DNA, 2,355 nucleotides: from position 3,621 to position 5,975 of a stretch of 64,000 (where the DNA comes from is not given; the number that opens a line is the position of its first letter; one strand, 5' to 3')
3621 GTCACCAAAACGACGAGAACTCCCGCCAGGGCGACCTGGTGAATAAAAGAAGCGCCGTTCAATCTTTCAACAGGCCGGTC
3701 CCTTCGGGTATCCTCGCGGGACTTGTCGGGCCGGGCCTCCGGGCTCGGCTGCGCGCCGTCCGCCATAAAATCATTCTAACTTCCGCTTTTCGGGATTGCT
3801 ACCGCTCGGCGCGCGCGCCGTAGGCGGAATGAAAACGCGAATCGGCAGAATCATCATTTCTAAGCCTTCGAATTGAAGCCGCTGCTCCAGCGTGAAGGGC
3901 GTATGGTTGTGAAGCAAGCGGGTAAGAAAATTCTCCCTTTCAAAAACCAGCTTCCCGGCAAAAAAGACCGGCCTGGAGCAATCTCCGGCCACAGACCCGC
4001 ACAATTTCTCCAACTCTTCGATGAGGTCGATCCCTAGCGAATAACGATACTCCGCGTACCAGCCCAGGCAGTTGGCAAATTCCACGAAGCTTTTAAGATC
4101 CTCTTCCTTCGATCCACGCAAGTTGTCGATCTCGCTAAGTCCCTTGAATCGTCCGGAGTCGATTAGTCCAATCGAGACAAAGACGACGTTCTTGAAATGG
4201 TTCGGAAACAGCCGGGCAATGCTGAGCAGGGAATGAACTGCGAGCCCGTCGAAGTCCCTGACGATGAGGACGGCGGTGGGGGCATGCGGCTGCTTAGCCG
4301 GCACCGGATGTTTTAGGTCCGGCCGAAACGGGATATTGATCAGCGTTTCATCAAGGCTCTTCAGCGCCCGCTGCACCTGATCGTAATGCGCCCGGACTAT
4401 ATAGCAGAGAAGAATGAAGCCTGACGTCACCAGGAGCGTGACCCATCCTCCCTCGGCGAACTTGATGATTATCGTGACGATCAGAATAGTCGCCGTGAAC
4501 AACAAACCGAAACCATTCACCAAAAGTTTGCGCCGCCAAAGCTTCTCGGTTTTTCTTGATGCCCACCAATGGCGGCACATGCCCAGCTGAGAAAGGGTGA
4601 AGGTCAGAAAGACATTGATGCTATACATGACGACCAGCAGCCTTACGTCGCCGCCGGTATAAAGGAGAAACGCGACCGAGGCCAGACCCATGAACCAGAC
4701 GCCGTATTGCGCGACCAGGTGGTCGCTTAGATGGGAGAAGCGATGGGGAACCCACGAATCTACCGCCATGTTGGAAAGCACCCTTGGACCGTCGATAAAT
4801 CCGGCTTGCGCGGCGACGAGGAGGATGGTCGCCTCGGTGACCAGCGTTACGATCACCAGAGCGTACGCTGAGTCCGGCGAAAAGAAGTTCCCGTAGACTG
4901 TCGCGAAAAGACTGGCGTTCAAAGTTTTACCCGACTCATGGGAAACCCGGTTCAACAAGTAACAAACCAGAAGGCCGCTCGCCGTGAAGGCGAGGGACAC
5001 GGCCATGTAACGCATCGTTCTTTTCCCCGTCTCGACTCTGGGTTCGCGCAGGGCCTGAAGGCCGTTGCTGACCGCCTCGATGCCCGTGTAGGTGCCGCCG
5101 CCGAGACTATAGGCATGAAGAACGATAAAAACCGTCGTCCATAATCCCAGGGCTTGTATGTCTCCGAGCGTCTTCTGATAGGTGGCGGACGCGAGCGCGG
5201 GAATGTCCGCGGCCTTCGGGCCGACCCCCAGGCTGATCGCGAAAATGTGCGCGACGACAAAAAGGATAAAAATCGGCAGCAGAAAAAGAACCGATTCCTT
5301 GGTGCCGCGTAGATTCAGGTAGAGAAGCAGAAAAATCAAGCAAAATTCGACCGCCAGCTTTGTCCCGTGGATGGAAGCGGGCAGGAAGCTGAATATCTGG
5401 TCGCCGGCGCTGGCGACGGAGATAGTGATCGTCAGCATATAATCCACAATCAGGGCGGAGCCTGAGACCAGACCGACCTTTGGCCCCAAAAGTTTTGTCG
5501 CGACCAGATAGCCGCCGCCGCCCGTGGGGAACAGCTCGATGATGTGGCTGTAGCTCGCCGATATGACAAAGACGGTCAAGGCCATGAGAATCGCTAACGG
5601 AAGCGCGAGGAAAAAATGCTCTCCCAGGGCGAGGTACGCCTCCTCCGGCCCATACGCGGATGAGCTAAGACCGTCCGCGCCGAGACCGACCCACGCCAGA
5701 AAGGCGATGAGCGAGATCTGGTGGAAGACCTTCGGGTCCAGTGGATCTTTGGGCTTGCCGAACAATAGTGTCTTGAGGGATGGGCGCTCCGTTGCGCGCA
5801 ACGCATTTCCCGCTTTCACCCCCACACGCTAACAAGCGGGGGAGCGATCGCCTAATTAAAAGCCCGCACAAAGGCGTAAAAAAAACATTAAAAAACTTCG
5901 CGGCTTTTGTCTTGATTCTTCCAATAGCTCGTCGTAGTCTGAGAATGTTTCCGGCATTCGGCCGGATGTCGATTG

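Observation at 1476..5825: Split or truncated KdpD/KdpE system wired to an APC-family transporter with a USP-like tail instead of kdpFABC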

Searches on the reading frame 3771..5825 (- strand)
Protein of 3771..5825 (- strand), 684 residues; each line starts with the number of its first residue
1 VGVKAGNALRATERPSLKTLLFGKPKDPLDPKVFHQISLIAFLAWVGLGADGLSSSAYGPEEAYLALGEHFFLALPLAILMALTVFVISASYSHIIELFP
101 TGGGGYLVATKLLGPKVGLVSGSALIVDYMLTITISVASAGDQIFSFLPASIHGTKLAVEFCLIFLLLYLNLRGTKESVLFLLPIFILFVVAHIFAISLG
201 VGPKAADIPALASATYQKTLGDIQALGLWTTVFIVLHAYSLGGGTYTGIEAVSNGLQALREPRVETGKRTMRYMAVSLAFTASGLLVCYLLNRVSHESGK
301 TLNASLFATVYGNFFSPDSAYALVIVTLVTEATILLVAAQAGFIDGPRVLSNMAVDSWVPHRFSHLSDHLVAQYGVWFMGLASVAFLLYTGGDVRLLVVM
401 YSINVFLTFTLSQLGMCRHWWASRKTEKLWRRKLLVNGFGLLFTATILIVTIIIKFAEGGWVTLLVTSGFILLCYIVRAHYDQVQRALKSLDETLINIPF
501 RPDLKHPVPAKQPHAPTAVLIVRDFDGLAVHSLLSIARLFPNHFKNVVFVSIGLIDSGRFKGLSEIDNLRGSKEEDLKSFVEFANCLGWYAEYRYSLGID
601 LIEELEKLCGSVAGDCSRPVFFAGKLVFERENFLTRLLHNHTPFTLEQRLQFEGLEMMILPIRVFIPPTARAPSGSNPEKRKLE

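Call 3: search_protein_families(library=pfam, proteins=[window:3771-5825:-], max_evalue=0.1)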
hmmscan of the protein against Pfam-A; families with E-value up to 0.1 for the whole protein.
window:3771-5825:- (684 aa): 1 family
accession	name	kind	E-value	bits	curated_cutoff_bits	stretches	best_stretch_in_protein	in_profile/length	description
PF13520.12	AA_permease_2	-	9.6e-20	71.3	27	1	72-454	33-407/427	Amino acid permease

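Call 4: search_protein_families(library=ncbifam, proteins=[window:3771-5825:-], max_evalue=0.1)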
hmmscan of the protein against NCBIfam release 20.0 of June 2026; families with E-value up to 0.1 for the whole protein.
window:3771-5825:- (684 aa): 1 family
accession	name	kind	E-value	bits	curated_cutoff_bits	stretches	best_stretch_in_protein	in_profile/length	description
TIGR00909.1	2A0306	subfamily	0.0085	15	556.8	1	79-414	43-368/429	amino acid transporter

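Call 5: search_solved_structures(query=window:3771-5825:-, max_evalue=1, show_alignments=2)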
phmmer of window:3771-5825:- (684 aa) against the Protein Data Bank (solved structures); distinct sequences matched with E-value up to 1: 1.
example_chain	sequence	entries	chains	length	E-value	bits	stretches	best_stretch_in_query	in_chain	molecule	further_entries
6s3k_B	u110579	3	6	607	1.2e-61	212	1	16-493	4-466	APC family permease | Potassium transporter KimA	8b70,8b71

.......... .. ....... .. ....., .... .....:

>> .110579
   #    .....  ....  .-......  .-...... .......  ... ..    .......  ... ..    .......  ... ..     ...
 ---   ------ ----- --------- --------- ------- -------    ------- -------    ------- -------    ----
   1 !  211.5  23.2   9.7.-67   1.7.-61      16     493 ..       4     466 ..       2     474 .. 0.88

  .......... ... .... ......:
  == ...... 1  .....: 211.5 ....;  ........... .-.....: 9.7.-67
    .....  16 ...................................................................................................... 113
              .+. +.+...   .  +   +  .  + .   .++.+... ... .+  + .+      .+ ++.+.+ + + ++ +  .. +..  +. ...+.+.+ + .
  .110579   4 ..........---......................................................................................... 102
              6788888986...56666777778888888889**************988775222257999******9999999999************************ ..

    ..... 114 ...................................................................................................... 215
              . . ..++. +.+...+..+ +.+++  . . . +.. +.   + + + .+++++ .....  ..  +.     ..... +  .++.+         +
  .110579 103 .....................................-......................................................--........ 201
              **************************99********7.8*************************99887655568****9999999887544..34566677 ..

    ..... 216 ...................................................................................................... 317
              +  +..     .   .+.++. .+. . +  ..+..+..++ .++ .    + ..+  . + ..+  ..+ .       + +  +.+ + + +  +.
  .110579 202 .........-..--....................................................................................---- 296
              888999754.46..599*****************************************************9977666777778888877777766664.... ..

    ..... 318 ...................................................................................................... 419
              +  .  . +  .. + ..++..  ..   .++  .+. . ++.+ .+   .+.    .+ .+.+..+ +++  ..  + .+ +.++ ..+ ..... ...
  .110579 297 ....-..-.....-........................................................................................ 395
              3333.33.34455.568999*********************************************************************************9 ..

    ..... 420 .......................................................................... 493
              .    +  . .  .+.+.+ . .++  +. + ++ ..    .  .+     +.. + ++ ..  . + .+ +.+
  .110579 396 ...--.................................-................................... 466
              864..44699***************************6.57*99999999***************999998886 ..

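Call 10: find_homologous_proteins(query=window:3771-5825:-, max_evalue=1e-10)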
Query window:3771-5825:- (684 aa): 8000 proteins with E <= 1e-10 among 8000 candidates; the best 120 are listed.
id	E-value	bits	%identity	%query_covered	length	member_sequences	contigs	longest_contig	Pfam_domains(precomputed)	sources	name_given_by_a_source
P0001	0.0e+0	1519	100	100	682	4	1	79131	PF13520.13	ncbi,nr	ncbi:MAG: hypothetical protein A3F90_04730 [Deltaproteobacteria bacterium RIFCSPLOWO2_12_FULL_60_19]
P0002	0.0e+0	1370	90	99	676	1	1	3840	PF13520.13,PF00324.28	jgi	-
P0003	0.0e+0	1295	87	97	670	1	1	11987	PF13520.13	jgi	jgi:hypothetical protein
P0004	0.0e+0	1295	87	97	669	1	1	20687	PF13520.13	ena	-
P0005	0.0e+0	1294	86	97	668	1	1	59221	PF13520.13,PF00324.28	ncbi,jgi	jgi:amino acid transporter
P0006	0.0e+0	1290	87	97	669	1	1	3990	PF13520.13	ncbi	-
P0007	0.0e+0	1285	85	97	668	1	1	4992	PF13520.13,PF00324.28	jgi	jgi:amino acid transporter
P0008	0.0e+0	1284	88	95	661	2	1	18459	PF13520.13,PF00324.28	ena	-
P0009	0.0e+0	1284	85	97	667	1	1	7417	PF13520.13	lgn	-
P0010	0.0e+0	1279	86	97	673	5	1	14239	PF13520.13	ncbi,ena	-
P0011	0.0e+0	1278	84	98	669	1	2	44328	PF13520.13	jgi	jgi:amino acid transporter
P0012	0.0e+0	1276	86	96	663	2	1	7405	PF13520.13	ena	-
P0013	0.0e+0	1275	85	97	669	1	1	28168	PF13520.13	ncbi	-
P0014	0.0e+0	1272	86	96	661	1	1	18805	PF13520.13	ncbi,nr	ncbi:MAG TPA: APC family permease [Candidatus Binatia bacterium]|nr:APC family permease [Candidatus 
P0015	0.0e+0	1271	84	96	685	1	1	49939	PF13520.13,PF00324.28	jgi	jgi:amino acid transporter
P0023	0.0e+0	1266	83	98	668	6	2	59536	PF13520.13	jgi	jgi:amino acid transporter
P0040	0.0e+0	1254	85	96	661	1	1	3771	PF13520.13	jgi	jgi:amino acid transporter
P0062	0.0e+0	1244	84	95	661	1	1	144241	PF00324.28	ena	-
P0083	0.0e+0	1235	82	98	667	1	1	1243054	PF13520.13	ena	-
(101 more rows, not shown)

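Call 15: find_encoding_contigs(protein=P0083, flank=10000, max_places=3)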
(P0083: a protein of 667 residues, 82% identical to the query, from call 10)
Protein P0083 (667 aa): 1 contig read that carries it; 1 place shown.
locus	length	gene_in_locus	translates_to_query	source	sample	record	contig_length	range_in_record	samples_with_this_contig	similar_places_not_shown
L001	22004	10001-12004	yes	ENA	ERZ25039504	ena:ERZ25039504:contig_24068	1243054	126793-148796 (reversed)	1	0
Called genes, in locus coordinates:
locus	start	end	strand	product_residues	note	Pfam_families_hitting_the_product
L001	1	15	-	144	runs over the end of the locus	-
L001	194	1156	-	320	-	PF00701:DHDPS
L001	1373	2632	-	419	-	PF00072:Response_reg, PF02518:HATPase_c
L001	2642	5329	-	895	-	PF20968:MASE8, PF00512:HisKA, PF13589:HATPase_c_3 (faint), PF14501:HATPase_c_5 (faint), PF02518:HATPase_c, PF00072:Response_reg, PF00512:HisKA (weak), PF02518:HATPase_c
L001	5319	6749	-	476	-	PF13847:Methyltransf_31 (weak)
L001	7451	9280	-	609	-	PF13520:AA_permease_2, PF00582:Usp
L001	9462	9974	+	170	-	PF00582:Usp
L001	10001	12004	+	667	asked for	PF13520:AA_permease_2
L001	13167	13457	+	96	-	-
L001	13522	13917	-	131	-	-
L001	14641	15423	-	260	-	PF13557:Phenol_MetA_deg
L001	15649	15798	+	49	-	-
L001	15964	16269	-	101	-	-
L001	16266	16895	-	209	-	PF02581:TMP-TENI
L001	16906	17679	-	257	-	PF05690:ThiG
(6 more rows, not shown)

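Call 24: search_protein_representatives(protein=window:3771-5825:-)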
Query: 684 residues. Proteins with E-value up to 0.001 (for the whole library): 7574; up to 1e-10: 4042; up to 1e-30: 942. The best 150 are listed.
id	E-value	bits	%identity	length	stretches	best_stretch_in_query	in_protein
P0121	2.7e-232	789.2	56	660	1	17-669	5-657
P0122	3.3e-224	762.4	57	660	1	17-664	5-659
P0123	5.8e-196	669.1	51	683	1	16-665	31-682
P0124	1.9e-194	664.1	50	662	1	17-664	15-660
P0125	4.3e-192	656.4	49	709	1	15-668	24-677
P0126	2.5e-190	650.5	51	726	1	15-664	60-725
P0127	5.0e-190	649.5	53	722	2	155-664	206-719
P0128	3.9e-188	643.3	50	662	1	19-664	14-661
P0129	9.2e-188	642.0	50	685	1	16-664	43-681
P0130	5.0e-187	639.6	48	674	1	20-664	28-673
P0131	6.1e-183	626.1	49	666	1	18-664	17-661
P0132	3.5e-180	617.0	47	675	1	17-663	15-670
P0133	1.5e-174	598.3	45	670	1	16-664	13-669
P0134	3.4e-171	587.3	47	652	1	17-667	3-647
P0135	8.0e-171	586.1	46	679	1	16-682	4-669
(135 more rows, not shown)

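Call 30: find_related_loci(query=A3, collection=genome_contigs, flank=8000)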
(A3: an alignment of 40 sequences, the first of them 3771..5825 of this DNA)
Query A3 (684 aa) in genome_contigs; peptide patterns used: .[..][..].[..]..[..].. (x = any residue, [..] = any of these).
600 stretches matched a pattern (row limit reached: there are more); 599 encode a relative of the query (tblastn E <= 1e-3); the best 80 are kept; 80 distinct loci.
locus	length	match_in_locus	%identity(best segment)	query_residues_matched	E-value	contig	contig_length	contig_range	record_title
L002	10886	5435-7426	74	16-678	0e+0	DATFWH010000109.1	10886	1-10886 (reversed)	MAG TPA_asm: Candidatus Binatia bacterium isolate SMAG_U9485 k141_8383596, whole genome shotgun sequence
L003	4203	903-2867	73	14-666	0e+0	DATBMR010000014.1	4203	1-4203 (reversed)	MAG TPA_asm: Candidatus Binatia bacterium isolate SMAG_U4003 k141_3305, whole genome shotgun sequence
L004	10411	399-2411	58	2-671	0e+0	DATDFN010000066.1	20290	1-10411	MAG TPA_asm: Candidatus Binatia bacterium isolate SMAG_U227 k141_1170689, whole genome shotgun sequence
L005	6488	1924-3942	57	2-674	0e+0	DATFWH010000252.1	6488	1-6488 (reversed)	MAG TPA_asm: Candidatus Binatia bacterium isolate SMAG_U9485 k141_15532338, whole genome shotgun sequence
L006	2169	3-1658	68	116-665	0e+0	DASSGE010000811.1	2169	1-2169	MAG TPA_asm: Candidatus Binatia bacterium isolate SMAG_U1024 k141_164647, whole genome shotgun sequence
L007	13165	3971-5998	57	11-681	0e+0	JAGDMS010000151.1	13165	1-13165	MAG: Deltaproteobacteria bacterium isolate CTSoil_040 scaffold_3484, whole genome shotgun sequence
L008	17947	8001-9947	55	16-663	0e+0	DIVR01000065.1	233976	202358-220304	MAG TPA_asm: bacterium UBP4_UBA6127 isolate UBA6127 UBA6127_contig_6901, whole genome shotgun sequence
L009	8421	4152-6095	58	17-663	0e+0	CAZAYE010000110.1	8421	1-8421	MAG TPA_asm: uncultured Enterobacteriaceae bacterium isolate binchicken_co21_381 genome assembly, contig: NODE_8032_leng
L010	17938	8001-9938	56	18-662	0e+0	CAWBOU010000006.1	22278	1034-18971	MAG: uncultured delta proteobacterium isolate MFD09206.bin.2.37 genome assembly, contig: contig_17848, whole genome shot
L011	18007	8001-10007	56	17-681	0e+0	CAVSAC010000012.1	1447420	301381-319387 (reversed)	MAG: Candidatus Eisenbacteria bacterium isolate MFD05942.bin.1.32 genome assembly, contig: contig_16431, whole genome sh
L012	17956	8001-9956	54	14-665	0e+0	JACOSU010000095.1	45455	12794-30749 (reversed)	MAG: Candidatus Eisenbacteria bacterium isolate NC_groundwater_26_Pr7_B-0.1um_68_11 FFV18_Bp1_scaffold_277827, whole gen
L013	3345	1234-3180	57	17-664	0e+0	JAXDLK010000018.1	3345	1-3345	MAG: Candidatus Binatota bacterium isolate BP_616 scaffold_2780647, whole genome shotgun sequence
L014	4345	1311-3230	56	26-665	0e+0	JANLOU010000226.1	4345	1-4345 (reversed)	MAG: Candidatus Eisenbacteria bacterium isolate OTE_38_metabat_53 OTE_38_k141_3436267, whole genome shotgun sequence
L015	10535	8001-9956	54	16-664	0e+0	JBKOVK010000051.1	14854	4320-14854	MAG: Acidobacteriota bacterium isolate GM_EKS_MAG_00046 GM_EKS_000000838025, whole genome shotgun sequence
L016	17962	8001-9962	52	16-665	0e+0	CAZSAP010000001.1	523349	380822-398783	MAG TPA_asm: uncultured bacterium isolate binchicken_co269_236 genome assembly, contig: NODE_6_length_523349_cov_52.6860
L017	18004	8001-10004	54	5-676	0e+0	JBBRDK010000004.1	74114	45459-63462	MAG: Thermoanaerobaculia bacterium isolate Co_metawrap_2448 Cmw_2448_k141_17287311_length_74114_cov_21.6798, whole genom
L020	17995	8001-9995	54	7-666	0e+0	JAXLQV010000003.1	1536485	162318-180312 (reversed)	MAG: Thermoanaerobaculia bacterium isolate STL-ACI12 C1.273.fa-3, whole genome shotgun sequence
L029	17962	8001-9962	54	16-663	0e+0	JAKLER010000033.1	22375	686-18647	MAG: Acidobacteria bacterium isolate RA.bin138 RA.bin138_33, whole genome shotgun sequence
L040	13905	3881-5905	51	5-674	0e+0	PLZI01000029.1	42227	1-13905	MAG: Acidobacteria bacterium isolate palsa_351 73.20120700_P3D.154_contig_226398, whole genome shotgun sequence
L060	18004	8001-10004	50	5-665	0e+0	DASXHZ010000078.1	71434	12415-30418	MAG TPA_asm: Thermoanaerobaculia bacterium isolate SMAG_U5208 k141_1052293, whole genome shotgun sequence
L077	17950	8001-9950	50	17-664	0e+0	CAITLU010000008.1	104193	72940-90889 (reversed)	uncultured bacterium isolate LJ-5-9m_bin-0318 genome assembly, contig: bin-0318:08/67, whole genome shotgun sequence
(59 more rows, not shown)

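Call 60: find_encoding_contigs(protein=P0005, flank=8000, max_places=1)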
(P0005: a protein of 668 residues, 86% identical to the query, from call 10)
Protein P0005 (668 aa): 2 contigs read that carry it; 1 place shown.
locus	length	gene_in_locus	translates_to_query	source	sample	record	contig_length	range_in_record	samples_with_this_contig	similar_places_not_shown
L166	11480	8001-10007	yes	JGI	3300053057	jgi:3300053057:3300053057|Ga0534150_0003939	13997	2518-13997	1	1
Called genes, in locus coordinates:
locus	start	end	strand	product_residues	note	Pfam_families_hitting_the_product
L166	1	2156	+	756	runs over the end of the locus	PF16736:sCache_like, PF00989:PAS, PF08448:PAS_4, PF12860:PAS_7 (weak), PF13426:PAS_9 (weak), PF00512:HisKA, PF02518:HATPase_c, PF01451:LMWPc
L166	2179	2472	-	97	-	PF04355:BamE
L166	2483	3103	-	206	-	PF21176:RecR_HhH, PF01751:Toprim, PF13662:Toprim_4, PF21175:RecR_C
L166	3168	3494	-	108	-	PF02575:YbaB_DNA_bd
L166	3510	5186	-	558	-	PF05496:RuvB_N (faint), PF13177:DNA_pol3_delta2, PF00004:AAA, PF07724:AAA_2 (faint), PF07728:AAA_5 (weak), PF22608:DNAX_ATPase_lid, PF12169:DNA_pol3_gamma3, PF21694:DNA_pol3_delta_C, +2 more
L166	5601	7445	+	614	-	PF13520:AA_permease_2, PF00582:Usp (weak)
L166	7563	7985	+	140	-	PF00582:Usp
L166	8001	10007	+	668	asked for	PF13520:AA_permease_2, PF00324:AA_permease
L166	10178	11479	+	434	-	?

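Call 61: find_encoding_contigs(protein=P0023, flank=8000, max_places=1)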
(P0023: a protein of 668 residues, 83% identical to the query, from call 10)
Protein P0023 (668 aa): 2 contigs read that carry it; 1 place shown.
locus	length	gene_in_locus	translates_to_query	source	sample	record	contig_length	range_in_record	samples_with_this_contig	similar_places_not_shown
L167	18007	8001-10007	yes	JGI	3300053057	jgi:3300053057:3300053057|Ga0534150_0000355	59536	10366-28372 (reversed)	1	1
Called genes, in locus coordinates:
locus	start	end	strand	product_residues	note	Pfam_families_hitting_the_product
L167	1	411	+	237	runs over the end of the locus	PF00072:Response_reg, PF00486:Trans_reg_C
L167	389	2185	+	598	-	PF16736:sCache_like, PF00989:PAS, PF08448:PAS_4, PF12860:PAS_7 (faint), PF00512:HisKA, PF02518:HATPase_c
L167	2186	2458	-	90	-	-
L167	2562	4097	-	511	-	PF01758:SBF, PF01451:LMWPc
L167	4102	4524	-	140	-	PF01894:YjbQ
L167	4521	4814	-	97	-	PF04355:BamE (weak)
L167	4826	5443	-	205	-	PF21176:RecR_HhH, PF01751:Toprim, PF13662:Toprim_4, PF21175:RecR_C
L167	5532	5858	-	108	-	PF02575:YbaB_DNA_bd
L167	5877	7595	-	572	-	PF05496:RuvB_N (weak), PF13177:DNA_pol3_delta2, PF00004:AAA, PF07728:AAA_5 (weak), PF22608:DNAX_ATPase_lid, PF12169:DNA_pol3_gamma3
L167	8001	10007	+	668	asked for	PF13520:AA_permease_2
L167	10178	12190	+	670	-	PF13520:AA_permease_2, PF00324:AA_permease (weak)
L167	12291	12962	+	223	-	PF00072:Response_reg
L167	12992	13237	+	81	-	-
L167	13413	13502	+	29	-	PF09604:Potass_KdpF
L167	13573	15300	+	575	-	PF03814:KdpA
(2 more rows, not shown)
